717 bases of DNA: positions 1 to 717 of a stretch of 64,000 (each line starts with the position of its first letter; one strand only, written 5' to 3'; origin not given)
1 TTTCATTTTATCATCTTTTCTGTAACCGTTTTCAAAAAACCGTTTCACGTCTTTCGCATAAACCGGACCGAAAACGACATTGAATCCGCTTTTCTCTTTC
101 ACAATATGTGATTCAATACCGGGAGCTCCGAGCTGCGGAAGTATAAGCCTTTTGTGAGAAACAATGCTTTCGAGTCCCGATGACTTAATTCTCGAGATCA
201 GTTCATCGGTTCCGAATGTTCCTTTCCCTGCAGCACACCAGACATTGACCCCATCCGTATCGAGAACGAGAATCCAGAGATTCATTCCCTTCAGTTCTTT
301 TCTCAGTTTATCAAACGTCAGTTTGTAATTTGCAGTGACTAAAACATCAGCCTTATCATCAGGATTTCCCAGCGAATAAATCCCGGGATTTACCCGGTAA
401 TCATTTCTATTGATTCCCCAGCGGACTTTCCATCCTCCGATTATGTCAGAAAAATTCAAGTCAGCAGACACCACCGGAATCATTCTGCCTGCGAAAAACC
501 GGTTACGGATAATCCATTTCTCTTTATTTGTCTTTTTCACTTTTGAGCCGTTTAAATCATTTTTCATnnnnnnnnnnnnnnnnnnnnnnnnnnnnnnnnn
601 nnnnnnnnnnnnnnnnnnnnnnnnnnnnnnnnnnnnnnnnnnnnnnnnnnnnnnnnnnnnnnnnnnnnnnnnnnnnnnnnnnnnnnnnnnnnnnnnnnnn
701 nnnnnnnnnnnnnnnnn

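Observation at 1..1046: Truncated hgcA (mercury-methylation corrinoid protein) translationally coupled to a Cys-tailed MarR regulator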

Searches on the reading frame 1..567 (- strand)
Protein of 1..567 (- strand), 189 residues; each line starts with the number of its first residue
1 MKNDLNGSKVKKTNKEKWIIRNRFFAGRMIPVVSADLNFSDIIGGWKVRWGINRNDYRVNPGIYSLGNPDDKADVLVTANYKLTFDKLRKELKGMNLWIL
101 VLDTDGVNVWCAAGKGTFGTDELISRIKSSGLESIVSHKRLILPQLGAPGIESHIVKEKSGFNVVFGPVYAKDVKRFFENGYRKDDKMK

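Call 6: search_protein_families(library=pfam, proteins=[window:1-567:-], max_evalue=0.01)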
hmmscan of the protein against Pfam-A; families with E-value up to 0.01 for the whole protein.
window:1-567:- (189 aa): 1 family
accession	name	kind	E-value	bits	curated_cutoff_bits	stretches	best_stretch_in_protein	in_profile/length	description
PF03599.22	CdhD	-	1.4e-13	50.8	24.8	1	56-173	265-382/387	CO dehydrogenase/acetyl-CoA synthase delta subunit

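Call 7: search_protein_families(library=ncbifam, proteins=[window:1-567:-], max_evalue=0.01)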
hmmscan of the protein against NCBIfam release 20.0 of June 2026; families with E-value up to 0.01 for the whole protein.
window:1-567:- (189 aa): 3 families
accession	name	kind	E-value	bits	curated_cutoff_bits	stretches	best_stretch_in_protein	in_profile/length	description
NF040863.1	HgcA_corrinoid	equivalog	5.7e-78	262.3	275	1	30-189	1-160/325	mercury methylation corrinoid protein HgcA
NF043039.1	HgcAB_like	equivalog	8.7e-54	183.4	285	1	56-188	13-145/350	HgcAB-like fusion protein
NF003195.0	PRK04165.1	equivalog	4e-23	82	306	1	57-180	322-445/450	acetyl-CoA decarbonylase/synthase complex subunit gamma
